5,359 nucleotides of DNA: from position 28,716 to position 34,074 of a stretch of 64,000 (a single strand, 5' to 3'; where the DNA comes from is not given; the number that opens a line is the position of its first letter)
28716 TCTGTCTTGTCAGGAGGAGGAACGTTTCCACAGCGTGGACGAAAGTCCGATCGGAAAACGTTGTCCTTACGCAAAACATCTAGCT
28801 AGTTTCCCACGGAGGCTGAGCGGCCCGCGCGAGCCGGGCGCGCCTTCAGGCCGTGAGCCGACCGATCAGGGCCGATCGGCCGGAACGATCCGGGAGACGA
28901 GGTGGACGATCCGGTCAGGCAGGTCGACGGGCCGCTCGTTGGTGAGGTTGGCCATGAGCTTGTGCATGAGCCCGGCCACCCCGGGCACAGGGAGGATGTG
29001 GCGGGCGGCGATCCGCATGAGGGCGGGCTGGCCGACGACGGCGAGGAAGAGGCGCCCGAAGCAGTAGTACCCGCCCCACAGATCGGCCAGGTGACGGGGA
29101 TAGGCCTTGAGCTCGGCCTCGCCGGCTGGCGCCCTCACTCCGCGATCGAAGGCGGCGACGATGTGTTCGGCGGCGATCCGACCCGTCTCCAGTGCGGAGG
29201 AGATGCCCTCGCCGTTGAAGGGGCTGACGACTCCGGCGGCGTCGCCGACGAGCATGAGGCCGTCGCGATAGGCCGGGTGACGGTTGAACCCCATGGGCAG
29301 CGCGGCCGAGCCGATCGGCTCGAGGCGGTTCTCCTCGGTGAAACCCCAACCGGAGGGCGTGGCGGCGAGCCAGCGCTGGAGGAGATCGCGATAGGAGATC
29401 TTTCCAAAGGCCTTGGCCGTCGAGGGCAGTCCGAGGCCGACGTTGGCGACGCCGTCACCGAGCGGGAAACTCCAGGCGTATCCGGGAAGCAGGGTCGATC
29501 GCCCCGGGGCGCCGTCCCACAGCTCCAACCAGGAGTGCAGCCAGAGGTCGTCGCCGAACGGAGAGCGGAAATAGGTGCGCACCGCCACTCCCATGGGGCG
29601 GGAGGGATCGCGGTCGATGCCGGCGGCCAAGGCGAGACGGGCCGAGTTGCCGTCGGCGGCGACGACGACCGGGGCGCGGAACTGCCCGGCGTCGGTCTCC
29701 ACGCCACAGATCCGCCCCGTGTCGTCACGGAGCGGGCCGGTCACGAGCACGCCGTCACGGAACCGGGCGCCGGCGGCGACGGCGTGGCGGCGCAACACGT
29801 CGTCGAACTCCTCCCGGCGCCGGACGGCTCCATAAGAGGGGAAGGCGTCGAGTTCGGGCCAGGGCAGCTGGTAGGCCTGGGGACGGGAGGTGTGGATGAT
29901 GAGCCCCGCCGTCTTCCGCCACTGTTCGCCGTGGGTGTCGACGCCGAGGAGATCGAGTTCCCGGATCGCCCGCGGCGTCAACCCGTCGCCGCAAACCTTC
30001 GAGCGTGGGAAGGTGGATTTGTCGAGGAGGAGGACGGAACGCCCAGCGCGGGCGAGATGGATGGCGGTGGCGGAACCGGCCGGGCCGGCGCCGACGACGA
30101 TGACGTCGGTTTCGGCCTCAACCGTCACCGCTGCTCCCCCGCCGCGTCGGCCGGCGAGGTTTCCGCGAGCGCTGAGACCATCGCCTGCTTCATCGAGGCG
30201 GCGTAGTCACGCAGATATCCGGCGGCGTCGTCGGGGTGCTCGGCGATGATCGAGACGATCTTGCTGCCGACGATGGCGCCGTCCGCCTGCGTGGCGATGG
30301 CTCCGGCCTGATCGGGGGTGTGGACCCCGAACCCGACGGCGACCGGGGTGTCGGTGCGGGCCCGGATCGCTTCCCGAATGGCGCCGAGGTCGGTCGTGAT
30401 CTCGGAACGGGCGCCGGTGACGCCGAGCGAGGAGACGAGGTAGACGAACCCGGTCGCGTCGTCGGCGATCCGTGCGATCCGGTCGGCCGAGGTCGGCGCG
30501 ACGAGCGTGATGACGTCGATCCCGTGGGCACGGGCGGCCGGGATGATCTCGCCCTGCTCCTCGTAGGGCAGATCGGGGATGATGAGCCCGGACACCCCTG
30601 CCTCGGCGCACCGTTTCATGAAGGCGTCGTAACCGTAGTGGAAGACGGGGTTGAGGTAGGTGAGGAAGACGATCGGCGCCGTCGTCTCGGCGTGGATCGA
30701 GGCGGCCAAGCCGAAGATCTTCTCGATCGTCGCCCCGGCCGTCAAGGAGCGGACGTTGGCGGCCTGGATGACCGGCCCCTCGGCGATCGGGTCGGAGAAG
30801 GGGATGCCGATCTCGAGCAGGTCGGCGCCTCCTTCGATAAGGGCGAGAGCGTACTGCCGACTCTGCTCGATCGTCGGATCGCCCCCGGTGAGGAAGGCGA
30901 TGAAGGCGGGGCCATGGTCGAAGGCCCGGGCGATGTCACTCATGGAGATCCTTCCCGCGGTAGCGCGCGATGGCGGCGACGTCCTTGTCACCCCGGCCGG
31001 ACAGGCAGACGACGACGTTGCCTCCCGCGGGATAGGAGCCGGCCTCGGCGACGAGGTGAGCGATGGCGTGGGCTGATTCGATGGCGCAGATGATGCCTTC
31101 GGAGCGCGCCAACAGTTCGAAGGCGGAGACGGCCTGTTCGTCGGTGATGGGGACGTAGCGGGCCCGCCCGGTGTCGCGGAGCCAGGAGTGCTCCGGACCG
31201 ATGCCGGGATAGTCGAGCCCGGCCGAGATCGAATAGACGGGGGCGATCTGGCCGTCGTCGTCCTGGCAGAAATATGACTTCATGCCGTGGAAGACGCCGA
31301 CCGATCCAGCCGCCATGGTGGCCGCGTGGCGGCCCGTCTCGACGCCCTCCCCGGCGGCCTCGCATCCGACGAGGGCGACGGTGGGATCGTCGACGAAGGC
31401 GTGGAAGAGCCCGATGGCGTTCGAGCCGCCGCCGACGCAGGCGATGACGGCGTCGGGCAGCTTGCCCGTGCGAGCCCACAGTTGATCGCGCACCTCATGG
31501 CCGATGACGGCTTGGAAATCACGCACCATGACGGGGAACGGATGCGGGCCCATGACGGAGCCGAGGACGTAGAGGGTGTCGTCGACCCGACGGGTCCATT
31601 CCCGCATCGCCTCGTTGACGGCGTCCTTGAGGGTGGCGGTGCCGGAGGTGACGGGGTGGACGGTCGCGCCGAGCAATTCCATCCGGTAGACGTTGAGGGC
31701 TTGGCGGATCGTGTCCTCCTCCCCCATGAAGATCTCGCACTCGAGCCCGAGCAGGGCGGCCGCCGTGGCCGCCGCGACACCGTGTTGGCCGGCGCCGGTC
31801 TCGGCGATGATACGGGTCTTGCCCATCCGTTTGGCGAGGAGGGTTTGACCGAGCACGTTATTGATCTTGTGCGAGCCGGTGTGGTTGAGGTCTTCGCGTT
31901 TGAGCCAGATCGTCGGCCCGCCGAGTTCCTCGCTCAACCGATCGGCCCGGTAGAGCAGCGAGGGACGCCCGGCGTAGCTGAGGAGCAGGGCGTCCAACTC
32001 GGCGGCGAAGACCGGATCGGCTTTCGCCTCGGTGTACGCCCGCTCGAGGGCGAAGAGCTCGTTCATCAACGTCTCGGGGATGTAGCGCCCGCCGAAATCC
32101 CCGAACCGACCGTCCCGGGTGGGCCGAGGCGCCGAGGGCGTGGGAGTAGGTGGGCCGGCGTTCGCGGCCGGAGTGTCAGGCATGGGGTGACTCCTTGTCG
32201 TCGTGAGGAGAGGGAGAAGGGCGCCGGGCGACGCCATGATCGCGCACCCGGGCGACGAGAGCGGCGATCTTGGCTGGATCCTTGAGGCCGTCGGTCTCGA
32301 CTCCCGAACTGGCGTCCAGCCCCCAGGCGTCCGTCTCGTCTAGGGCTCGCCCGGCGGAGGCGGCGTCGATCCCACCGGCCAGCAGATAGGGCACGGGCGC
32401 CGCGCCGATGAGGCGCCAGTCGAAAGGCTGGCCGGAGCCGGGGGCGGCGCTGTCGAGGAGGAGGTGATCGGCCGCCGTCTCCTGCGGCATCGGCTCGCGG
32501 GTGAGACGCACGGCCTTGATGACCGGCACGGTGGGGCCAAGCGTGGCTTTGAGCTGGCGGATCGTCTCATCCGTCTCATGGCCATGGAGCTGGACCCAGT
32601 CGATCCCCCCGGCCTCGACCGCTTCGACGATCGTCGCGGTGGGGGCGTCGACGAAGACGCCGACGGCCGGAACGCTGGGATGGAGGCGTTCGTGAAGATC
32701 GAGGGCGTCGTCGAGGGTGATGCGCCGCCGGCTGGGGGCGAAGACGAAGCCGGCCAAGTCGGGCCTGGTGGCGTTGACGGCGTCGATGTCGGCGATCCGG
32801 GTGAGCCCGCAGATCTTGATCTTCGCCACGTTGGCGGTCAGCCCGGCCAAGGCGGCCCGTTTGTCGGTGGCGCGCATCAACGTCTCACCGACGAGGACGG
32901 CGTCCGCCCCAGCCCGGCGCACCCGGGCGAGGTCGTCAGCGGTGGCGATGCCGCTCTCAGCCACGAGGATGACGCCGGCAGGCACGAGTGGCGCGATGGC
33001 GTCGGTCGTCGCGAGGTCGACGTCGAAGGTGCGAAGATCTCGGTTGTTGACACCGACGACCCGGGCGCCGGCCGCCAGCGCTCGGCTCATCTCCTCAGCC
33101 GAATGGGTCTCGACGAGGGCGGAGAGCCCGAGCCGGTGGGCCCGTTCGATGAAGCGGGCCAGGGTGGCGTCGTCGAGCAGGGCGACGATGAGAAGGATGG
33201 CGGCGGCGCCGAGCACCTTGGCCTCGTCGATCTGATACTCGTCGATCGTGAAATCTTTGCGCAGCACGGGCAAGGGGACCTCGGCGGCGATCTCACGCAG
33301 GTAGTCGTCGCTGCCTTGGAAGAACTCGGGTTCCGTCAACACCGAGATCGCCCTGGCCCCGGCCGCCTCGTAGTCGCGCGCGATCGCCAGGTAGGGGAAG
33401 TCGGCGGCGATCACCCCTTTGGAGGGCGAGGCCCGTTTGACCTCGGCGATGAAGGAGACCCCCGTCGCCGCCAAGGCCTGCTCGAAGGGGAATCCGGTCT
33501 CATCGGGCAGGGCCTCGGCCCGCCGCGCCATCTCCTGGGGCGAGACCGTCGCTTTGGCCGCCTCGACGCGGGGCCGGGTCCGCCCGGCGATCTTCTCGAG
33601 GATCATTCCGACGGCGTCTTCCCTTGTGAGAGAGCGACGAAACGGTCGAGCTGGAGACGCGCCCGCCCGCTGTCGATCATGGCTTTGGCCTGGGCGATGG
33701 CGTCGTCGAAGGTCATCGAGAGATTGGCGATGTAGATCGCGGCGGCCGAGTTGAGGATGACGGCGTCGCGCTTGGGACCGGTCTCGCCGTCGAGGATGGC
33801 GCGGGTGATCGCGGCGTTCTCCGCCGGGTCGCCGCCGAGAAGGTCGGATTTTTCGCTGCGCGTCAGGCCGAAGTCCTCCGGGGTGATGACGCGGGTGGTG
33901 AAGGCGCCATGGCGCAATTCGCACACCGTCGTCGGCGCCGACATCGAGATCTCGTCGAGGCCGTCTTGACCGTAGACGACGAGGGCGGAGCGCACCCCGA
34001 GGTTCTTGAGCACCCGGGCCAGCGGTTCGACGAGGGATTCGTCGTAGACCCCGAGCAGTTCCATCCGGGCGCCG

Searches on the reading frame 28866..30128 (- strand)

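Call 61: search_protein_families(library=pfam, proteins=[window:28866-30128:-], max_evalue=0.00001)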
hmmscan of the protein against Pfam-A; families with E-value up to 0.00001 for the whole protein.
window:28866-30128:- (420 aa): 9 families
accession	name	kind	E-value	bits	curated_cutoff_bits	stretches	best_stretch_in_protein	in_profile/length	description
PF01494.25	FAD_binding_3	-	7.7e-22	78.4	22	1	6-314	1-309/349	FAD binding domain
PF01266.30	DAO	-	1.4e-13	51.6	27.9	1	8-41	1-34/353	FAD dependent oxidoreductase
PF04820.20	Trp_halogenase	-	8.1e-11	41.9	21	0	8-65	1-61/458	Tryptophan halogenase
PF05834.18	Lycopene_cycl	-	1.3e-07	31.5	23.4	0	8-166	1-147/380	Lycopene cyclase protein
PF12831.13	FAD_oxidored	-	5.8e-07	29.6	27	1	8-40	1-33/416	FAD dependent oxidoreductase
PF07992.20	Pyr_redox_2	-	2.5e-06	27.6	26.1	0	8-42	2-37/291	Pyridine nucleotide-disulphide oxidoreductase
PF13450.12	NAD_binding_8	-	2.6e-06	28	21.9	1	11-39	1-29/68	NAD(P)-binding Rossmann-like domain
PF03486.20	HI0933_like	-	3.2e-06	27.2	50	1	8-46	2-40/244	HI0933-like protein Rossmann domain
PF00890.30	FAD_binding_2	-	4.4e-06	26.6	20.4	1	8-40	1-33/414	FAD binding domain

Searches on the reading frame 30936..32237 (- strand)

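Call 17: search_protein_families(library=ncbifam, proteins=[window:30936-32237:-], max_evalue=0.00001)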
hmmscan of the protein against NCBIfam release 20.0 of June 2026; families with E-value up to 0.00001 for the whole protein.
window:30936-32237:- (433 aa): 26 families (the best 25 are shown)
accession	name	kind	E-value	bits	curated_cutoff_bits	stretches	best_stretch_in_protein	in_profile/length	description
NF010376.0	PRK13803.1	equivalog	4.2e-189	630.2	819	1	40-427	208-595/600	bifunctional phosphoribosylanthranilate isomerase/tryptophan synthase subunit beta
TIGR00263.1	trpB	equivalog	4.1e-183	608.8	392.45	1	43-426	1-384/385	tryptophan synthase subunit beta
NF010375.0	PRK13802.1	equivalog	8.3e-142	473.7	1386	1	44-428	278-674/695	bifunctional indole-3-glycerol phosphate synthase/tryptophan synthase subunit beta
NF009057.0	PRK12391.1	equivalog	5.2e-52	176.9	366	1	89-429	76-428/441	TrpB-like pyridoxal phosphate-dependent enzyme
TIGR01415.1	trpB_rel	hypoth_equivalog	6.3e-50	170.1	518.85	1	87-426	63-415/419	TrpB-like pyridoxal phosphate-dependent enzyme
NF006094.0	PRK08246.1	subfamily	7.8e-14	51.8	331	1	107-295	36-201/310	serine/threonine dehydratase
NF006390.0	PRK08639.1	equivalog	1.5e-13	50.5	421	1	95-298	28-216/418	threonine ammonia-lyase IlvA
NF006050.0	PRK08197.1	equivalog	1.4e-12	47.1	303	1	95-419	83-384/406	threonine synthase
NF005292.0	PRK06815.1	equivalog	2.3e-12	46.6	371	1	95-293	24-203/320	threonine/serine dehydratase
TIGR02079.1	THD1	equivalog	2.2e-11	43.2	440.55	1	95-297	19-207/410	threonine ammonia-lyase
NF004996.0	PRK06381.1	equivalog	7e-10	38.4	266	1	91-282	12-188/319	threonine synthase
TIGR01138.1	cysM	equivalog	1.9e-09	37.5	394.2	1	95-209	11-129/290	cysteine synthase B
NF052482.1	sulfolyase_CuyA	equivalog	2.2e-09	36.6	450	1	88-213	11-144/332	D-cysteate sulfo-lyase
NF052537.1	CoM_syn_XcbE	exception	2.7e-09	36.6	450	1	90-276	13-197/322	coenzyme M biosynthesis enzyme XcbE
NF008735.0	PRK11761.1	equivalog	5.8e-09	35.6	413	0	95-193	15-117/296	cysteine synthase CysM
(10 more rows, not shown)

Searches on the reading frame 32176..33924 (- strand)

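Call 17: search_protein_families(library=ncbifam, proteins=[window:32176-33924:-], max_evalue=0.00001)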
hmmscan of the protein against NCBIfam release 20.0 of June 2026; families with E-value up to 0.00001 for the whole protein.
window:32176-33924:- (582 aa): 26 families (the best 25 are shown)
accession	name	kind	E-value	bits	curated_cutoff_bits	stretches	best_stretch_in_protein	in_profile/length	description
NF006945.0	PRK09427.1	equivalog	3.2e-112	375.4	380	1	107-562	8-460/461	bifunctional indole-3-glycerol-phosphate synthase TrpC/phosphoribosylanthranilate isomerase TrpF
NF001377.0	PRK00278.2-4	equivalog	5.7e-98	327.2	260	1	107-363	2-256/259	indole-3-glycerol phosphate synthase TrpC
NF001370.0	PRK00278.1-2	equivalog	1.4e-81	273.7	348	1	108-363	4-261/266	indole-3-glycerol phosphate synthase TrpC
NF001373.0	PRK00278.1-6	equivalog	8.4e-81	271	317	1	107-362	3-260/263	indole-3-glycerol phosphate synthase TrpC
NF001369.0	PRK00278.1-1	equivalog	1.4e-75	254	329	1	108-366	5-261/271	indole-3-glycerol phosphate synthase TrpC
NF001375.0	PRK00278.2-2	equivalog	6.4e-75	251.8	360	1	147-363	29-248/255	indole-3-glycerol phosphate synthase TrpC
NF001372.0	PRK00278.1-4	subfamily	3.9e-74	249.4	370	1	101-363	24-292/295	indole-3-glycerol phosphate synthase TrpC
NF001378.0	PRK00278.2-5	equivalog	6.3e-74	248.5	360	1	107-363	1-259/263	indole-3-glycerol phosphate synthase TrpC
NF001376.0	PRK00278.2-3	equivalog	6.3e-72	242.1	284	1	141-362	30-251/255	indole-3-glycerol phosphate synthase TrpC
NF001371.0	PRK00278.1-3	equivalog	5.1e-65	219.4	307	1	151-362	39-251/255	indole-3-glycerol phosphate synthase TrpC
NF010562.0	PRK13957.1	equivalog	2.5e-61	207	414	1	132-358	23-247/252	indole-3-glycerol-phosphate synthase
NF010375.0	PRK13802.1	equivalog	3.1e-58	197.4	1386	1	152-378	46-272/695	bifunctional indole-3-glycerol phosphate synthase/tryptophan synthase subunit beta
NF041303.1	Indglycph_syn_Halo_TrpC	equivalog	6.2e-56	189.5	380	1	119-353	13-240/250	indole-3-glycerol phosphate synthase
NF001374.0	PRK00278.2-1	equivalog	3.8e-47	160.7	258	1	157-355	47-243/249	indole-3-glycerol phosphate synthase TrpC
NF002300.0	PRK01222.1-7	equivalog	1.3e-43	148.9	212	1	367-562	2-193/195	phosphoribosylanthranilate isomerase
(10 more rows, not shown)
